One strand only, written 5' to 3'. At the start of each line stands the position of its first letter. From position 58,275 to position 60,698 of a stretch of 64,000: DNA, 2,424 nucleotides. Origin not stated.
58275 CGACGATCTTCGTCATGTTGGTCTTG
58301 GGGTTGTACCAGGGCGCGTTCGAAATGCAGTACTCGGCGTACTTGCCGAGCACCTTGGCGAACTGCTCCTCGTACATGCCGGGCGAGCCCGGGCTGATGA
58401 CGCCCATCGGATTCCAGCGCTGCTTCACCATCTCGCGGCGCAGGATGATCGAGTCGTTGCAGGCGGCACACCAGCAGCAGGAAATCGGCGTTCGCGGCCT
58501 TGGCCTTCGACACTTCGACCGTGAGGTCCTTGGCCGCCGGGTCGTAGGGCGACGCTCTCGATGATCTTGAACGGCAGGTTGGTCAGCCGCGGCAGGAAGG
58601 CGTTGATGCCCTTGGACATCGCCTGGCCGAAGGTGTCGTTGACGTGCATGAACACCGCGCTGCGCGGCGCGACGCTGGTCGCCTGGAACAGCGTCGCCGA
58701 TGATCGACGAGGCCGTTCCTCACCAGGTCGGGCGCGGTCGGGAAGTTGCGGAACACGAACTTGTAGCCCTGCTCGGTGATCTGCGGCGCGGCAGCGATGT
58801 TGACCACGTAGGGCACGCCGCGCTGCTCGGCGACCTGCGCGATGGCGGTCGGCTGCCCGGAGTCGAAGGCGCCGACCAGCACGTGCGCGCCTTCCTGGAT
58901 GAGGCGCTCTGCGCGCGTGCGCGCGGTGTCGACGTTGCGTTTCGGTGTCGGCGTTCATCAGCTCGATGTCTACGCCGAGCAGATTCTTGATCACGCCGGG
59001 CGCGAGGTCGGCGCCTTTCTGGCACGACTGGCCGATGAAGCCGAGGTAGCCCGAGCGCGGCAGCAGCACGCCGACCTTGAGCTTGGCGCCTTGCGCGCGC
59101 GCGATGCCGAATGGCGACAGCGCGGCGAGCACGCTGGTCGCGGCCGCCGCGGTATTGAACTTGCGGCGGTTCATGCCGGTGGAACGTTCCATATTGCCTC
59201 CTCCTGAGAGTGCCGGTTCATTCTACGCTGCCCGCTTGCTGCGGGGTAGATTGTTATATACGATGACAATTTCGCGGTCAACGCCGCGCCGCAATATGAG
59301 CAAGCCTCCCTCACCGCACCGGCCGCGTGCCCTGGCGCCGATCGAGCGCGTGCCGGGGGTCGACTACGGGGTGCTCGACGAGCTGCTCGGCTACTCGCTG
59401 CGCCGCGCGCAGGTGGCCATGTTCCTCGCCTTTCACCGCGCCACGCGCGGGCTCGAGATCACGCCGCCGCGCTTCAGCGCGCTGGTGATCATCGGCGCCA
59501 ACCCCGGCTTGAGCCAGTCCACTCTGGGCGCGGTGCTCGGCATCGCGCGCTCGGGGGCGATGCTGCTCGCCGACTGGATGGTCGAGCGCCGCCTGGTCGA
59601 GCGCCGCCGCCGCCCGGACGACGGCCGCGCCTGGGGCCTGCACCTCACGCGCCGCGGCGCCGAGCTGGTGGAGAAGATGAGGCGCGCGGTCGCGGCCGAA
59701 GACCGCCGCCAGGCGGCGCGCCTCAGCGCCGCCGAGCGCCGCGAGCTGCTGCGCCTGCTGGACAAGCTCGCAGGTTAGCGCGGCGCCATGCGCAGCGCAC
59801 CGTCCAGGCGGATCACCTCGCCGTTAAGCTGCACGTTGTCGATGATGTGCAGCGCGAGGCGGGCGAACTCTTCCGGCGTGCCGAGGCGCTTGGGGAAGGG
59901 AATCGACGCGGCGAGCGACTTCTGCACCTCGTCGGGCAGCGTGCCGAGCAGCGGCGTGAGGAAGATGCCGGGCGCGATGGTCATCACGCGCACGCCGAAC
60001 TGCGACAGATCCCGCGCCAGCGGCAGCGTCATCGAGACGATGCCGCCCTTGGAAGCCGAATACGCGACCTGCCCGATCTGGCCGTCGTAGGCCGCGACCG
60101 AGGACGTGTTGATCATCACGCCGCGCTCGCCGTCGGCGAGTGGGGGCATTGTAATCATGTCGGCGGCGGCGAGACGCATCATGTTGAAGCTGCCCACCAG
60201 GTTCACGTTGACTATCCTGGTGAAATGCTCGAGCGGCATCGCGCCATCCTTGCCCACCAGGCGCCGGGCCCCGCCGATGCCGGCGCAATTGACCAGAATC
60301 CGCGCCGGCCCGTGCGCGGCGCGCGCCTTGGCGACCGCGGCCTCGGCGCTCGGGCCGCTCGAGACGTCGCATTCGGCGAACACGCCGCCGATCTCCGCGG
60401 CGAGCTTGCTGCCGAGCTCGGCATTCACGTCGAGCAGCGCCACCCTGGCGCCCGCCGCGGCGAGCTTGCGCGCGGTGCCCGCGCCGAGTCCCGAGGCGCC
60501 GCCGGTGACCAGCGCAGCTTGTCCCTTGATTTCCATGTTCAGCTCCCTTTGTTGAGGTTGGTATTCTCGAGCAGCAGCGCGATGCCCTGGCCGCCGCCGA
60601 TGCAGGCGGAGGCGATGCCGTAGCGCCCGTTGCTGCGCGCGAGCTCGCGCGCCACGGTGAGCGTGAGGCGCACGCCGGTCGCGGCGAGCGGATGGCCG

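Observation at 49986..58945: Frameshift hot zone: about 23 single-nucleotide indels in 9 kb, confined to two transporter operons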

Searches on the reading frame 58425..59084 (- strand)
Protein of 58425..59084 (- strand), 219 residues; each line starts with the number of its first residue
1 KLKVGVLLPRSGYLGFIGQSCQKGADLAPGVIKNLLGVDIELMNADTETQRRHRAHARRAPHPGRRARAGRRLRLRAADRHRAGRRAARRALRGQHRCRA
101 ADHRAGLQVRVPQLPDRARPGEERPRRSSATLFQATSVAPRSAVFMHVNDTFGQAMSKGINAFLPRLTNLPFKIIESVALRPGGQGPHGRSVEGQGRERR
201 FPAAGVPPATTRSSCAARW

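Call 42: find_encoding_contigs(protein=window:58425-59084:-, flank=5000, max_places=5)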
Protein window:58425-59084:- (219 aa): no gene with exactly this product is on record in the collection.

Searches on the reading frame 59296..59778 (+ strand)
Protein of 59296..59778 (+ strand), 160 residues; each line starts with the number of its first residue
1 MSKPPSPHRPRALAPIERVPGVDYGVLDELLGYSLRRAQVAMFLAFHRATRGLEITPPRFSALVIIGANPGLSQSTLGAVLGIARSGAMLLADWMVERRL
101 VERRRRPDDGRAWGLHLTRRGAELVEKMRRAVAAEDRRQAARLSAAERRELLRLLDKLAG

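Call 25: find_encoding_contigs(protein=window:59296-59778:+, flank=10000, max_places=10)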
Protein window:59296-59778:+ (160 aa): 1 contig read that carries it; 1 place shown.
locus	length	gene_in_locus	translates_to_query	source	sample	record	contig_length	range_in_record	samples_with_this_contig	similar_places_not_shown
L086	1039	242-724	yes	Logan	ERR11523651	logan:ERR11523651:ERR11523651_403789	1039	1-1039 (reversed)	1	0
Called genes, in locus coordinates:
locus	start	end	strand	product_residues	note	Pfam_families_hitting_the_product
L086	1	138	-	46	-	?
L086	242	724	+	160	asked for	PF01047:MarR, PF12802:MarR_2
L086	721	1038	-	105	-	?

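Call 53: search_protein_families(library=ncbifam, proteins=[window:59296-59778:+], max_evalue=0.00001)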
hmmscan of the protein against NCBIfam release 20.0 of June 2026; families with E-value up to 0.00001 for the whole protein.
window:59296-59778:+ (160 aa): 6 families
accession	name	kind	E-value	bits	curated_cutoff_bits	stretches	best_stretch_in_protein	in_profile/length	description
NF053777.1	Saro0803TransReg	equivalog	1.3e-20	73.6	200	1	23-158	3-138/140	Saro_0803 family transcriptional regulator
NF045593.1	bilirub_TF_BilQ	equivalog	9.9e-10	38.3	125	1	54-158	27-131/135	bilirubin utilization transcriptional regulator BilQ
NF041230.1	BagL_FevM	exception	8.8e-08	32.3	230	1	27-155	12-138/145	MarR family transcriptional regulator BagL/FevM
NF008122.0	PRK10870.1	equivalog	5.4e-07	29.5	157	1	59-158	57-158/176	transcriptional repressor MprA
NF052638.1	TransRegOhrRVib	equivalog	4.6e-06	26.4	200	1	27-130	7-110/141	transcriptional regulator OhrR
TIGR02337.1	HpaR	equivalog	5.3e-06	26.3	121.2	1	35-158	6-129/130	homoprotocatechuate degradation operon regulator HpaR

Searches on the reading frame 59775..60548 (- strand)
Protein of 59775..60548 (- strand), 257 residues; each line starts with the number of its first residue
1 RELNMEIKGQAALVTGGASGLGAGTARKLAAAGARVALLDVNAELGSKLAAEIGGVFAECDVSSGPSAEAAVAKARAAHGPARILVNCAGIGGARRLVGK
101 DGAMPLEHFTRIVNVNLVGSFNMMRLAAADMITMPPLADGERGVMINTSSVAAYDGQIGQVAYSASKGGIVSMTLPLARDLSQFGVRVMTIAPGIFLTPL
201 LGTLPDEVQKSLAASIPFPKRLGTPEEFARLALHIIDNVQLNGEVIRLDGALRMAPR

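Call 53: search_protein_families(library=ncbifam, proteins=[window:59775-60548:-], max_evalue=0.00001)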
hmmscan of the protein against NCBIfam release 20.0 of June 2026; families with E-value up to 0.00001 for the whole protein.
window:59775-60548:- (257 aa): 204 families (the best 25 are shown)
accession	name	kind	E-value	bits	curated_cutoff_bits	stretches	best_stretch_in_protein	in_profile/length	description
NF004198.0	PRK05653.1-3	equivalog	1.1e-50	172.5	296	1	7-253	5-247/248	3-oxoacyl-ACP reductase FabG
NF006072.0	PRK08217.1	subfamily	2.9e-50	171.4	298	1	5-254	1-253/253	3-ketoacyl-(acyl-carrier-protein) reductase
NF005559.1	PRK07231.1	subfamily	1.1e-45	156.1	215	1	7-252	2-247/249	glucose 1-dehydrogenase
TIGR01830.1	3oxo_ACP_reduc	equivalog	2.8e-42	145.1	297.75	1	12-252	1-238/239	3-oxoacyl-[acyl-carrier-protein] reductase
NF009466.0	PRK12826.1-2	subfamily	1.9e-40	138.9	222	1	10-252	4-244/248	3-oxoacyl-ACP reductase FabG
NF009464.0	PRK12824.1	subfamily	2.5e-39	135.4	269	1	10-254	3-244/245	3-oxoacyl-ACP reductase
TIGR01829.1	AcAcCoA_reduct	subfamily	3.6e-38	131.6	302.1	1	11-237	2-223/242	acetoacetyl-CoA reductase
NF004791.0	PRK06138.1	equivalog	2e-36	125.6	312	1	5-252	1-249/252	SDR family oxidoreductase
NF005309.0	PRK06841.1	subfamily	2.5e-36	125.5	286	1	3-251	9-251/255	GolD/DthD family dehydrogenase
NF052558.1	MBtsdlDhBudC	equivalog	4.8e-36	124.6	270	1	8-252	2-241/250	meso-2,3-butanediol dehydrogenase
NF004197.0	PRK05653.1-1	equivalog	1.2e-35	123.3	332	1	4-254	2-248/249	3-oxoacyl-ACP reductase FabG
NF006070.0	PRK08213.1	subfamily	6.6e-34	117.6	279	1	5-252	8-256/259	gluconate 5-dehydrogenase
NF004713.0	PRK06057.1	equivalog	2.4e-33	115.7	404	1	5-205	5-198/257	3-oxoacyl-ACP reductase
NF040605.2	mycolic_FabG1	exception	1.9e-32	113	420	1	11-254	3-231/233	3-oxoacyl-ACP reductase FabG1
NF005853.0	PRK07774.1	equivalog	2.3e-32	112.4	303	1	5-250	2-244/250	SDR family oxidoreductase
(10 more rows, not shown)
